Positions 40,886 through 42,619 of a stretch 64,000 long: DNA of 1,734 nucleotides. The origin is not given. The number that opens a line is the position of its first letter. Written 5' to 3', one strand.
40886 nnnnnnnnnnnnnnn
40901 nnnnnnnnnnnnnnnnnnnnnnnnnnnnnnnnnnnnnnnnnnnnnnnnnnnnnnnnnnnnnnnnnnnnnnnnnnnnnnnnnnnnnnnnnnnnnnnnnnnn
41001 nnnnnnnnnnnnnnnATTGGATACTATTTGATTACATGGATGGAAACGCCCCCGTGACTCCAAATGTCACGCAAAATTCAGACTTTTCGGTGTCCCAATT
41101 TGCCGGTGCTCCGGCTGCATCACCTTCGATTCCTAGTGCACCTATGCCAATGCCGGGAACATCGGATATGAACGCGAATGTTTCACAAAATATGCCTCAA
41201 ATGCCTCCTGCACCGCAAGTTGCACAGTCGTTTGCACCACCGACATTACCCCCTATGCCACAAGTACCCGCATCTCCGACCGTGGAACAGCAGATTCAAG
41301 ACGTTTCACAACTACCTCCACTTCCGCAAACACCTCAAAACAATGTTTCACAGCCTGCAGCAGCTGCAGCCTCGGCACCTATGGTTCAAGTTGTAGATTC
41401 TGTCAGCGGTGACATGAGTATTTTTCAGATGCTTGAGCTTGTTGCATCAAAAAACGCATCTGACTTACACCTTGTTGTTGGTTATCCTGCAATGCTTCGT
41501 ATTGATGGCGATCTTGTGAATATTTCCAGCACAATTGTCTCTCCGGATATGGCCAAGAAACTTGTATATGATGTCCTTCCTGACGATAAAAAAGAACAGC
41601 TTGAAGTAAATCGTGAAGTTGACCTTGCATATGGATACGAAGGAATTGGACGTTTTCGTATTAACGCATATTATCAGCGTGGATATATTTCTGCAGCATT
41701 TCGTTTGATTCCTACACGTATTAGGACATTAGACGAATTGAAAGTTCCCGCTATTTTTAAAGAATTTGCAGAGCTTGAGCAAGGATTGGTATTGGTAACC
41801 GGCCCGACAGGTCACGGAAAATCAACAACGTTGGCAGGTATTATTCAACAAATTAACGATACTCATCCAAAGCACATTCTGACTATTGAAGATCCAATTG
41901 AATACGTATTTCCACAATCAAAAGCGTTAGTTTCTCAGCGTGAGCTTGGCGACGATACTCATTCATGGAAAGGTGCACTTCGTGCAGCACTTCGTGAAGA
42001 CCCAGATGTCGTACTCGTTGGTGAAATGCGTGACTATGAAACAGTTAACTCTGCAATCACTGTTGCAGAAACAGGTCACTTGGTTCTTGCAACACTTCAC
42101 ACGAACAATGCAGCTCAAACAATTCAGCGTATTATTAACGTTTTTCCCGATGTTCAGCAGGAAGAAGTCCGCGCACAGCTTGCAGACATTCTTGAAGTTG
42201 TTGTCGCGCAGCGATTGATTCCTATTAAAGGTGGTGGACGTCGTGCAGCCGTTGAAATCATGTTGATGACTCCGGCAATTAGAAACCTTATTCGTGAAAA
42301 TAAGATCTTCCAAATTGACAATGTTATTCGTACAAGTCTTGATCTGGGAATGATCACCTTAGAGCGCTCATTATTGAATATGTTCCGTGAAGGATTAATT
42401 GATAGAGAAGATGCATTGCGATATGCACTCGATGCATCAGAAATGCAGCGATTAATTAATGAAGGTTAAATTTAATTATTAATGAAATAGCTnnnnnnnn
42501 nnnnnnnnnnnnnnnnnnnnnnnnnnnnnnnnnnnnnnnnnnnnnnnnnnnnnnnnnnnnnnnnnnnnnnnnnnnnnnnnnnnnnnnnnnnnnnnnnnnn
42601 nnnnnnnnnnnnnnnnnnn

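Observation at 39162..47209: Secretin-less type IV pilus module with disordered Pro-rich N-terminal extensions on PilT and PilC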

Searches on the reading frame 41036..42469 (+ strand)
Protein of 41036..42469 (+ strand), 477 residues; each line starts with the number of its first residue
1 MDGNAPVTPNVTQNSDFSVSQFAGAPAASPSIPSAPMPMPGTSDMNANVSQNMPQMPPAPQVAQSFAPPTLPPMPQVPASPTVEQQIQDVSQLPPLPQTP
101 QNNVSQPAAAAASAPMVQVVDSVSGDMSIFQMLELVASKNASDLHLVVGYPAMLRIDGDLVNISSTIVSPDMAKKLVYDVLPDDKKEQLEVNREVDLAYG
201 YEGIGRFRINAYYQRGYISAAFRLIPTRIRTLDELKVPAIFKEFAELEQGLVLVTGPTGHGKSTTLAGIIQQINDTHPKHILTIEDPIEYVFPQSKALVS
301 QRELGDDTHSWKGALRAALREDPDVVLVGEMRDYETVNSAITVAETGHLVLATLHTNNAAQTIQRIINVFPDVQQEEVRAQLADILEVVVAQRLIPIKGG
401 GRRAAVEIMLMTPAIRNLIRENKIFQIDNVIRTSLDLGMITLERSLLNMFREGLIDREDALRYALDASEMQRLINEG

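Call 3: search_protein_families(library=pfam, proteins=[window:41036-42469:+], max_evalue=0.01)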
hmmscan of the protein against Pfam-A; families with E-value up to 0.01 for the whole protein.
window:41036-42469:+ (477 aa): 6 families
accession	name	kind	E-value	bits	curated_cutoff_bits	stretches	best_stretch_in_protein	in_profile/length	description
PF00437.27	T2SSE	-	3.8e-45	154.6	24.9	1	239-396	132-279/370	Type II/IV secretion system protein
PF25199.1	nSTAND_NTPase5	-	7.9e-05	23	34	1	242-296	34-88/145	Novel STAND NTPase 5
PF13191.12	AAA_16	-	0.0038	18.2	32.6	1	245-341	20-124/167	AAA ATPase domain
PF13086.12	AAA_11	-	0.0077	16.5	27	0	248-282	16-56/257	AAA domain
PF13245.12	AAA_19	-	0.0086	16.7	25.1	0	246-298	8-54/134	AAA domain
PF13476.12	AAA_23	-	0.0089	17.1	27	0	246-269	16-39/201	AAA domain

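Call 4: search_protein_families(library=ncbifam, proteins=[window:41036-42469:+], max_evalue=0.01)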
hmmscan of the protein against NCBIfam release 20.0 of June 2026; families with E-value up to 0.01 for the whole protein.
window:41036-42469:+ (477 aa): 20 families
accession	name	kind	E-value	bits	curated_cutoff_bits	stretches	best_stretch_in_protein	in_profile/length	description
TIGR01420.1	pilT_fam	subfamily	5.3e-137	456.6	319.1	1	129-468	2-342/343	PilT/PilU family type 4a pilus ATPase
TIGR02525.1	plasmid_TraJ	equivalog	2.3e-51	174.9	368.3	1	136-462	19-365/372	plasmid transfer ATPase TraJ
TIGR02538.1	type_IV_pilB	equivalog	1.6e-40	139.3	675.65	1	240-394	307-451/564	type IV-A pilus assembly ATPase PilB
TIGR02524.1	dot_icm_DotB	equivalog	2.5e-40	138.8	463.3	1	129-436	6-326/358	Dot/Icm type IV secretion system ATPase DotB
TIGR02533.1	type_II_gspE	equivalog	1.9e-38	132.4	630.25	1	243-395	237-379/486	type II secretion system ATPase GspE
NF007755.0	PRK10436.1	equivalog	8.7e-38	130.2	617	1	128-395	88-355/465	type II secretion system protein GspE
NF041000.1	ATPase_ComGA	equivalog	1.3e-36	126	300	1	239-396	118-266/267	competence type IV pilus ATPase ComGA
NF053534.1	T4PilAsmATPsTfpB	equivalog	4.8e-32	111.1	850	1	241-395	328-472/584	type IV pilus assembly ATPase TfpB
NF058587.1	archaellum_moto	equivalog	6.5e-18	64.8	550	1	251-368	277-395/527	archaellum flagellar ATPase motor FlaI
TIGR02788.1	VirB11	equivalog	2.4e-16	59.7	249.95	1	245-393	140-295/308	P-type DNA transfer ATPase VirB11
TIGR02782.1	TrbB_P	equivalog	9.7e-15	54.6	304.55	1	252-403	139-286/303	P-type conjugative transfer ATPase TrbB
NF010425.0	PRK13851.1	equivalog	5e-12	45.4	461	1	251-389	164-305/344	type IV secretion system protein VirB11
TIGR03819.1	heli_sec_ATPase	hypoth_equivalog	2.7e-11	43.3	373.15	1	251-391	180-324/340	TadA family conjugal transfer-associated ATPase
NF010407.0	PRK13833.1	subfamily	9.6e-11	41.7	499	1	252-391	147-284/323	conjugal transfer protein TrbB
NF010469.0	PRK13894.1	subfamily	2.8e-10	40.1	508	1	252-370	152-268/320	conjugal transfer ATPase TrbB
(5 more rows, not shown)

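Call 9: find_homologous_proteins(query=window:41036-42469:+, max_evalue=1e-20)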
Query window:41036-42469:+ (477 aa): 8000 proteins with E <= 1e-20 among 8000 candidates; the best 120 are listed.
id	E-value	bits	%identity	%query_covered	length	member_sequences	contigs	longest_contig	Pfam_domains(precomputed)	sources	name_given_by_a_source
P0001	2.9e-256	868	84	100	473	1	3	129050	PF00437.27,PF25199.2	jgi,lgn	jgi:twitching motility protein PilT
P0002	1.6e-222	757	100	74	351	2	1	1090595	PF00437.27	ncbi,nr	ncbi:MAG: type IV pilus twitching motility protein PilT [Candidatus Dojkabacteria bacterium]|nr:MAG:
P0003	1.6e-212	724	72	100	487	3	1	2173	PF00437.27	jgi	jgi:twitching motility protein PilT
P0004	7.8e-208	709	72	100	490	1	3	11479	PF00437.27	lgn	-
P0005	1.6e-206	704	71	100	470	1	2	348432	PF00437.27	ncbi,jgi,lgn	-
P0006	1.8e-202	691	69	100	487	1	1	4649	PF00437.27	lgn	-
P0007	1.7e-200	685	69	100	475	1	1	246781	PF00437.27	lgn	-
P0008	6.8e-187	640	66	100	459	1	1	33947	PF00437.27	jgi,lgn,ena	-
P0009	7.9e-187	640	67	91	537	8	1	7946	PF00437.27,PF25199.2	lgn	-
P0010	4.7e-186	637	69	89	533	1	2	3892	PF00437.27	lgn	-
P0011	7.6e-186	636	67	91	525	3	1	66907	PF00437.27,PF25199.2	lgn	-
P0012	3.2e-185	634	79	74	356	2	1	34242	PF00437.27,PF25199.2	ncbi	ncbi:MAG: type IV pilus twitching motility protein PilT [Patescibacteria group bacterium]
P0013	3.0e-184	631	78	74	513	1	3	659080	PF00437.27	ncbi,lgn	-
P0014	3.3e-184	631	74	80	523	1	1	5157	PF00437.27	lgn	-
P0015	1.8e-183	629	60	95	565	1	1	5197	PF00437.27,PF25199.2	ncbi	-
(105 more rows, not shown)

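Call 13: find_encoding_contigs(protein=P0001, flank=10000, max_places=2)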
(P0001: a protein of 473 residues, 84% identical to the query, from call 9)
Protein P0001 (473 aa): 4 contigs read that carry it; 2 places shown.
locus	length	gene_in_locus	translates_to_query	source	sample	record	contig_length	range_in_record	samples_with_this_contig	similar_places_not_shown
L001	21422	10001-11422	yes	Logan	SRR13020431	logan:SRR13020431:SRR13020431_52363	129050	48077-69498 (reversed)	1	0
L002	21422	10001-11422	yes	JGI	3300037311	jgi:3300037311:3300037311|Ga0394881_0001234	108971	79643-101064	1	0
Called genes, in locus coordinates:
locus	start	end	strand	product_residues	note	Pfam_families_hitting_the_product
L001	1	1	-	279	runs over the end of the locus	PF00763:THF_DHG_CYH, PF02882:THF_DHG_CYH_C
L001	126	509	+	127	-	-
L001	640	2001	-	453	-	PF02875:Mur_ligase_C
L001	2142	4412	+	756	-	PF13687:DUF4153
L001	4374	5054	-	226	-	PF13177:DNA_pol3_delta2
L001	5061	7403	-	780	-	PF00133:tRNA-synt_1, PF09334:tRNA-synt_1g (faint), PF13603:tRNA-synt_1_2 (faint), PF08264:Anticodon_1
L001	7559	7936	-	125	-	-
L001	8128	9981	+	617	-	PF05157:MshEN, PF00437:T2SSE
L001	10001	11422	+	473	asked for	PF00437:T2SSE, PF25199:nSTAND_NTPase5 (faint)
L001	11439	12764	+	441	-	PF28597:T2SSF_N, PF00482:T2SSF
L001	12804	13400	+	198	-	PF07963:N_methyl (weak)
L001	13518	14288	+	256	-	PF06750:A24_N_bact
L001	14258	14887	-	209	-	-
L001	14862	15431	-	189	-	-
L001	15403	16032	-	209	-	-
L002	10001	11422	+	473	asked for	PF00437:T2SSE, PF25199:nSTAND_NTPase5 (faint)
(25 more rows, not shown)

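Call 14: find_encoding_contigs(protein=P0005, flank=10000, max_places=1)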
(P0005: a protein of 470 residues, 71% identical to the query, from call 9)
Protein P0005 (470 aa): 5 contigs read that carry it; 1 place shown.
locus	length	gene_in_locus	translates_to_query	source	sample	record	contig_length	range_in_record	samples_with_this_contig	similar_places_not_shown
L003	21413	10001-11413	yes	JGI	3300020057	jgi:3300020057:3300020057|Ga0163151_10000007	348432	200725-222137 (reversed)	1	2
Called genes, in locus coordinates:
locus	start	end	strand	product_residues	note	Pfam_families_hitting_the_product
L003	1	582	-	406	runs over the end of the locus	PF00464:SHMT, PF01212:Beta_elim_lyase (weak)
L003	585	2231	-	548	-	PF25448:DUF7897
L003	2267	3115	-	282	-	PF00763:THF_DHG_CYH, PF02882:THF_DHG_CYH_C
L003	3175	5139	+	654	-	-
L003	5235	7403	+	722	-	PF13687:DUF4153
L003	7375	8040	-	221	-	PF13177:DNA_pol3_delta2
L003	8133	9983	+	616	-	PF05157:MshEN, PF00437:T2SSE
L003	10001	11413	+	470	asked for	PF00437:T2SSE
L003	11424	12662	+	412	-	PF00482:T2SSF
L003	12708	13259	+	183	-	PF07963:N_methyl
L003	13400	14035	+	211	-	PF06750:A24_N_bact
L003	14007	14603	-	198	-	-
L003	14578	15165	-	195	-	-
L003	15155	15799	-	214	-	-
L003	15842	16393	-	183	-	PF04011:LemA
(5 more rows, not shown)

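Call 24: find_related_loci(query=window:41036-42469:+, collection=genome_contigs, flank=7000)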
Query window:41036-42469:+ (477 aa) in genome_contigs; peptide patterns used: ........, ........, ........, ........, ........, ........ (x = any residue, [..] = any of these).
86 stretches matched a pattern; 9 encode a relative of the query (tblastn E <= 1e-3); 9 distinct loci.
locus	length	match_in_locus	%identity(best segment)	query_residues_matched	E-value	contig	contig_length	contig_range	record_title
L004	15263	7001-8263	71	75-476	0e+0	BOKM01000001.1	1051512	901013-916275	Patescibacteria group bacterium BroJett019 DNA, sequence1, whole genome shotgun sequence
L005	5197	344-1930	60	26-476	0e+0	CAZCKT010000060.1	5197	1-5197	MAG TPA_asm: uncultured Candidatus Saccharibacteria bacterium isolate SRP298887_co1_119 genome assembly, contig: NODE_20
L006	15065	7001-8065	78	122-476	0e+0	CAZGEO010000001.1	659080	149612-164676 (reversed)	MAG TPA_asm: uncultured Candidatus Saccharibacteria bacterium isolate binchicken_co37_83 genome assembly, contig: NODE_2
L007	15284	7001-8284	67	59-476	0e+0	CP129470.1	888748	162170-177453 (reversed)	MAG: Candidatus Dojkabacteria bacterium isolate cMAG.26 chromosome, complete genome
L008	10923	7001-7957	48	142-460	1e-90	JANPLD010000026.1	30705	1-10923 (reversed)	MAG: Alphaproteobacteria bacterium isolate VAR_61_metabat_105 VAR_61_k141_3100677, whole genome shotgun sequence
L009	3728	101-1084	46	131-458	4e-88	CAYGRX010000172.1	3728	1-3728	MAG TPA_asm: uncultured Rickettsiales bacterium isolate ERP117304_co2_44 genome assembly, contig: NODE_16673_length_3728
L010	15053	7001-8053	42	129-476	1e-87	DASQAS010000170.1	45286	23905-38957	MAG TPA_asm: Myxococcales bacterium isolate SMAG_U11651 k141_1020670, whole genome shotgun sequence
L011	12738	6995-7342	44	250-369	1e-25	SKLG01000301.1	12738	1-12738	MAG: Anaerolineae bacterium isolate CSSed162cmA_203 CSSed16-2cmA-15359, whole genome shotgun sequence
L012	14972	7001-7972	47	138-462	2e-87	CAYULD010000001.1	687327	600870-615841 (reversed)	MAG TPA_asm: uncultured Rickettsiales bacterium isolate SRP290908_co2_11 genome assembly, contig: NODE_3_length_687327_c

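Call 38: predict_structure(alignment_id=A1)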
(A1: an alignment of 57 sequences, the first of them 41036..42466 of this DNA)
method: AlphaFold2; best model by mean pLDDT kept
length: 477 residues; sequences in the alignment: 57
mean_pLDDT: 76.0   pTM: 0.66
mean pLDDT of the five models: 76.0, 69.9, 67.3, 65.3, 64.3
residues with pLDDT >= 90: 232; 70-90: 113; 50-70: 12; < 50: 120
segments of 3 or more residues with pLDDT < 50: 1-37, 39-118, 120-122
pLDDT, mean of each block of 10 residues (from residue 1): 35 30 33 39 31 36 36 40 34 37 33 41 70 91 93 88 91 95 92 88 87 94 87 91 94 88 90 93 76 84 71 78 87 89 92 91 96 97 97 91 92 97 94 89 95 95 93 91
secondary structure, 60 per line:
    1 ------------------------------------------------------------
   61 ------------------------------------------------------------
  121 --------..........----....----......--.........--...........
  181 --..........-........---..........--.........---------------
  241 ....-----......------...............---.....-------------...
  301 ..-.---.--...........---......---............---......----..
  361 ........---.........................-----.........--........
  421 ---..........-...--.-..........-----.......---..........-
elements in order: H129-138 E143-146 E151-156 E159-167 H170-180 H183-192 E194-201 E205-214 E217-225 H241-244 E250-255 H262-276 E280-284 E298-302 H311-321 E325-330 H334-345 E349-354 H359-368 H372-385 E386-396 E402-410 H413-420 H424-433 H442-451 H457-463 H467-476
